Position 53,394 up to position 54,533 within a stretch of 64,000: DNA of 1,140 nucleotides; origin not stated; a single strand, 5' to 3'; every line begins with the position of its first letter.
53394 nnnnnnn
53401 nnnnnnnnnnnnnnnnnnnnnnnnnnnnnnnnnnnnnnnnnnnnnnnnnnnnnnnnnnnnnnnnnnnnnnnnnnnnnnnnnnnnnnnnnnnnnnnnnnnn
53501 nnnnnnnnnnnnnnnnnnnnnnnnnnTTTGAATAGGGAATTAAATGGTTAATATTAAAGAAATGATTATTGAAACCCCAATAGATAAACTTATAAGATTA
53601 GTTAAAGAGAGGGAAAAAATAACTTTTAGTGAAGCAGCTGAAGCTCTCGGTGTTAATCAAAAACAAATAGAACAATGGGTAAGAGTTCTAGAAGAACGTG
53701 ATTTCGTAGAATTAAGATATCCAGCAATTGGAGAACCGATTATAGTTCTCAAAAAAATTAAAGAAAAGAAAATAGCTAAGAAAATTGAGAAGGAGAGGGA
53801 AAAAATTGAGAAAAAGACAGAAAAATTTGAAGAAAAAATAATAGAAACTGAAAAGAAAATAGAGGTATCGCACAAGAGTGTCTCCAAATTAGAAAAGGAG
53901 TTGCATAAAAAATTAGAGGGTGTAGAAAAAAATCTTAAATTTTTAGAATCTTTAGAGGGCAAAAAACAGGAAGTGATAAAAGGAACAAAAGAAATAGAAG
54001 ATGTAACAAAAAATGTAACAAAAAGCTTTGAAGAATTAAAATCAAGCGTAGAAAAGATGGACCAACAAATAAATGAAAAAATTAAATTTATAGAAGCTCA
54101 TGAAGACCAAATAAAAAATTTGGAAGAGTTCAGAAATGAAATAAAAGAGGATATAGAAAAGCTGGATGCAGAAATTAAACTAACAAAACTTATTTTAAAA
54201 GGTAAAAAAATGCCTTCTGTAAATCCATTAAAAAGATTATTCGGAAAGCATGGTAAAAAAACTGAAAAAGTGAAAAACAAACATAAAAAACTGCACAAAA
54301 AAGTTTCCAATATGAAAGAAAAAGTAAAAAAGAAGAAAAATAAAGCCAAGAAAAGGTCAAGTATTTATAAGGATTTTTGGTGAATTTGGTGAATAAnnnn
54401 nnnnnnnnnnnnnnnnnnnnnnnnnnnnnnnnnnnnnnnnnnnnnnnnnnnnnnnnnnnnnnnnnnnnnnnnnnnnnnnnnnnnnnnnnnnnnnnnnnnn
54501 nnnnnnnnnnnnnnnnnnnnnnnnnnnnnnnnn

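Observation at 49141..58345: Tad-like archaeal type IV pilus locus with a split (TadB plus TadC-like) platform, two MKG-leader pilins and two giant pilin-like proteins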

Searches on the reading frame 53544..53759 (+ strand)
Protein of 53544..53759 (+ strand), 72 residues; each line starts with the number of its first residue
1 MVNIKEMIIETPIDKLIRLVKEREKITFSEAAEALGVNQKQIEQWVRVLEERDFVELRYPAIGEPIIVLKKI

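Call 79: search_solved_structures(query=A5, max_evalue=10)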
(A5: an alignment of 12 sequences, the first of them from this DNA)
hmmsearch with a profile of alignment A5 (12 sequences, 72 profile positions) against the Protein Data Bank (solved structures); distinct sequences matched with E-value up to 10: 78 (the best 60 are shown).
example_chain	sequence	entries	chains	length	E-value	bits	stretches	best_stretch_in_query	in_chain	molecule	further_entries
1i1g_A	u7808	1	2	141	1.6e-05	27.6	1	16-56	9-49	TRANSCRIPTIONAL REGULATOR LRPA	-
1mkm_A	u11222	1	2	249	0.00081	22.2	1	19-55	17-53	IclR transcriptional regulator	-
2fnp_A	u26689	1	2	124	0.009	18.8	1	9-40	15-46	Staphylococcal accessory regulator A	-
1on2_A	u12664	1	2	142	0.009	18.8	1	13-53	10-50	Transcriptional regulator mntR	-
1on1_A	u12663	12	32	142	0.0096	18.7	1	13-53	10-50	Transcriptional regulator mntR | HTH-type transcriptional regulator MntR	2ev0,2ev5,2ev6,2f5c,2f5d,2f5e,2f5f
2frh_A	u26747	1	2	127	0.0098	18.7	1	9-40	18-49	Staphylococcal accessory regulator A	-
2d1h_A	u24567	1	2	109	0.0099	18.7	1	8-55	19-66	109aa long hypothetical transcriptional regulator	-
3r60_A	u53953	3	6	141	0.011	18.5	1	13-53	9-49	Transcriptional regulator mntR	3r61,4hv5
4hv6_A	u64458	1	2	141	0.011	18.5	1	13-53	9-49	Transcriptional regulator MntR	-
6kta_A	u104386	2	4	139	0.016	18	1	14-53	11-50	HTH-type transcriptional regulator MntR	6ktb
4hx4_A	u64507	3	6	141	0.02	17.7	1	13-53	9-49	TRANSCRIPTIONAL REGULATOR MNTR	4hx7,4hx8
2ma3_A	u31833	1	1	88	0.026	17.4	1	25-55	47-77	DNA replication initiator (Cdc21/Cdc54)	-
9ill_A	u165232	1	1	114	0.055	16.3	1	22-53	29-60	Transcriptional regulator SarA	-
9ilk_A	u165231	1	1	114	0.057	16.2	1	22-53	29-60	Transcriptional regulator SarA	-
7lxc_A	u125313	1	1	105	0.057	16.2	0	8-35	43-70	DED1ch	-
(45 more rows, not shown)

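Call 80: search_protein_families(library=pfam, alignment_id=A5, max_evalue=0.05)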
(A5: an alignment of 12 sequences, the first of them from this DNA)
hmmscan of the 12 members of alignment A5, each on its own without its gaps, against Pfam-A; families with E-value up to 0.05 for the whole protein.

A. member 1, seq(72 aa): 17 families
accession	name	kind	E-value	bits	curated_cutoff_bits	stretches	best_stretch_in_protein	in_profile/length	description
PF13518.12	HTH_28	-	0.00016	22.1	25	1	16-51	5-38/52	Helix-turn-helix domain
PF13384.12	HTH_23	-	0.0005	20.3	24.6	1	17-47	11-39/50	Homeodomain-like domain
PF12840.13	HTH_20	-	0.00058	20.2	27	1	17-58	10-51/51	Helix-turn-helix domain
PF00126.33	HTH_1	-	0.00077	19.8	26.6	1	27-52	15-40/60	Bacterial regulatory helix-turn-helix protein, lysR family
PF06163.17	DUF977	-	0.0013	19.2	22.1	1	14-54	15-56/134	Bacterial protein of unknown function (DUF977)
PF25212.1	HVO_A0114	-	0.0013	19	27.6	1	15-58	26-69/84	HVO_A0114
PF01978.25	TrmB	-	0.0016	18.7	25.6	1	17-58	15-55/68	Sugar-specific transcriptional regulator TrmB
PF01527.26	HTH_Tnp_1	-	0.0019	18.8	24.1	1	17-51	13-49/75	Transposase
PF03979.19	Sigma70_r1_1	-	0.0029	18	22.5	1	12-52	6-49/81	Sigma-70 factor, region 1.1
PF01399.33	PCI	-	0.0037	17.9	22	1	16-46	30-60/84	PCI domain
PF19187.6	HTH_PafC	-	0.0045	17.2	32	1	16-49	9-42/115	PafC helix-turn-helix domain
PF15943.11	YdaS_toxin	-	0.0099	16.1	30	1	31-47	14-30/65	Bacterial toxin YdaS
PF01022.26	HTH_5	-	0.013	15.8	22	1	15-56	6-46/47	Bacterial regulatory protein, arsR family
PF01047.28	MarR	-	0.022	15.1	24.6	1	16-56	8-48/59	MarR family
PF04545.22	Sigma70_r4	-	0.024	14.6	24.1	0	17-44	13-39/50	Sigma-70, region 4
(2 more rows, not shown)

B. families by the number of members that match (of 12 scanned): 43 families (the first 25 are shown)
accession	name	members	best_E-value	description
PF25212.1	HVO_A0114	7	1.7e-05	HVO_A0114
PF13518.12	HTH_28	6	1e-05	Helix-turn-helix domain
PF01978.25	TrmB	6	0.00023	Sugar-specific transcriptional regulator TrmB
PF13384.12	HTH_23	5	0.00039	Homeodomain-like domain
PF19187.6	HTH_PafC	5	0.0004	PafC helix-turn-helix domain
PF01047.28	MarR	5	0.0077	MarR family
PF12840.13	HTH_20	4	0.00058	Helix-turn-helix domain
PF01399.33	PCI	4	0.0012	PCI domain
PF08220.18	HTH_DeoR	4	0.0024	DeoR-like helix-turn-helix domain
PF03979.19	Sigma70_r1_1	3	4e-05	Sigma-70 factor, region 1.1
PF13412.12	HTH_24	3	0.0004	Winged helix-turn-helix DNA-binding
PF01325.25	Fe_dep_repress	3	0.0031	Iron dependent repressor, N-terminal DNA binding domain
PF06163.17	DUF977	2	4.6e-05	Bacterial protein of unknown function (DUF977)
PF01527.26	HTH_Tnp_1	2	0.0019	Transposase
PF12728.13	HTH_17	2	0.013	Helix-turn-helix domain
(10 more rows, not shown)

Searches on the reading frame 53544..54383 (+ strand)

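Call 3: search_protein_families(library=pfam, proteins=[window:53544-54383:+], max_evalue=1)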
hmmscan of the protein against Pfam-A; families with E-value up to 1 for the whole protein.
window:53544-54383:+ (279 aa): 30 families (the best 25 are shown)
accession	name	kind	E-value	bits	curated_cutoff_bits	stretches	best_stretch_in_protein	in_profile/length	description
PF06009.19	Laminin_II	-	0.00013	22.4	33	1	133-208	4-79/138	Laminin Domain II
PF08702.15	Fib_alpha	-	0.00098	19.8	29.9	1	113-212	26-126/143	Fibrinogen alpha/beta chain family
PF13518.12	HTH_28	-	0.0011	19.4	25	1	16-51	5-38/52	Helix-turn-helix domain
PF04108.17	ATG17_like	-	0.0011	19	43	1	72-207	121-270/355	Autophagy protein ATG17-like domain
PF25212.1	HVO_A0114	-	0.0015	18.7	27.6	1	15-58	26-69/84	HVO_A0114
PF00126.33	HTH_1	-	0.0019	18.6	26.6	1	27-52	15-40/60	Bacterial regulatory helix-turn-helix protein, lysR family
PF01978.25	TrmB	-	0.0032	17.7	25.6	1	17-57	15-54/68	Sugar-specific transcriptional regulator TrmB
PF13384.12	HTH_23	-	0.0037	17.5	24.6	1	17-47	11-39/50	Homeodomain-like domain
PF12840.13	HTH_20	-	0.0041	17.5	27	1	17-58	10-51/51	Helix-turn-helix domain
PF07889.17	DUF1664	-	0.0049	17.3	34.6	1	148-211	47-110/124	Protein of unknown function (DUF1664)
PF06163.17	DUF977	-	0.006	17.1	22.1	1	14-55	15-57/134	Bacterial protein of unknown function (DUF977)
PF05557.18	MAD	-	0.0073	15.2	30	1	74-273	25-218/661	Mitotic checkpoint protein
PF10392.15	COG5_N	-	0.012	16.2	31.2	1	147-194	66-113/132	Conserved oligomeric Golgi complex subunit 5, N-terminal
PF04513.17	Baculo_PEP_C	-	0.018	15.5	38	0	153-199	42-86/140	Baculovirus polyhedron envelope protein, PEP, C terminus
PF19187.6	HTH_PafC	-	0.026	14.8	32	1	16-49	9-42/115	PafC helix-turn-helix domain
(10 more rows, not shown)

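Call 4: search_protein_families(library=ncbifam, proteins=[window:53544-54383:+], max_evalue=1)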
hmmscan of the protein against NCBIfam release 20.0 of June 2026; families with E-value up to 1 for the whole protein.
window:53544-54383:+ (279 aa): 24 families
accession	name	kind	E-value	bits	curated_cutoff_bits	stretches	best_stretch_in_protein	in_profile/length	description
TIGR02168.1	SMC_prok_B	equivalog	2e-06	25.8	567.35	1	71-269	674-871/1181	chromosome segregation protein SMC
NF040939.2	trans_reg_lrs14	equivalog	0.00025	21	90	1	8-88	19-102/103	Lrs14 family HTH-type transcriptional regulator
TIGR02169.1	SMC_prok_A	equivalog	0.00097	16.9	729.4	1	76-270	724-915/1165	chromosome segregation protein SMC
NF038350.1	taxis_HmpF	equivalog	0.0016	16.9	200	1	113-270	112-271/553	pilus motility taxis protein HmpF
NF010416.0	PRK13842.1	subfamily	0.002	17.4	360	1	77-172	49-144/267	conjugal transfer protein TrbJ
NF045487.1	ASRP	equivalog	0.002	16.8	300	2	146-274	334-458/593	archaea-specific SMC-related protein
NF041034.1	Rad50_Sulf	equivalog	0.0025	15.7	1000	1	70-269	434-625/872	DNA double-strand break repair ATPase Rad50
NF041035.1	Rad50_Halo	equivalog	0.0089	14.4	1000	1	77-267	256-441/883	DNA double-strand break repair ATPase Rad50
NF053563.1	Rkd4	equivalog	0.012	13.7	860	1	71-278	169-376/747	arcadin-4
NF045982.1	Mbov0283_fam_LP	subfamily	0.018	15.5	65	1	139-208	39-112/117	Mbov_0283/Mbov_0339 family surface lipoprotein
NF002572.0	PRK02224.1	equivalog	0.022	13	1087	1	70-267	496-675/888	DNA double-strand break repair ATPase Rad50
NF003034.1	PRK03918.1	equivalog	0.023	12.7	700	1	75-266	227-426/878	DNA double-strand break repair ATPase Rad50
NF010945.0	PRK14365.1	equivalog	0.028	14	273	1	60-180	19-136/197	Maf-like protein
TIGR04523.1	Mplasa_alph_rch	subfamily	0.033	12.1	270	1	32-270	266-493/745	helix-rich protein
NF041036.1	decaheme_TF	subfamily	0.035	13.6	210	1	18-53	8-43/301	multiheme cytochrome-associated LysR family transcriptional regulator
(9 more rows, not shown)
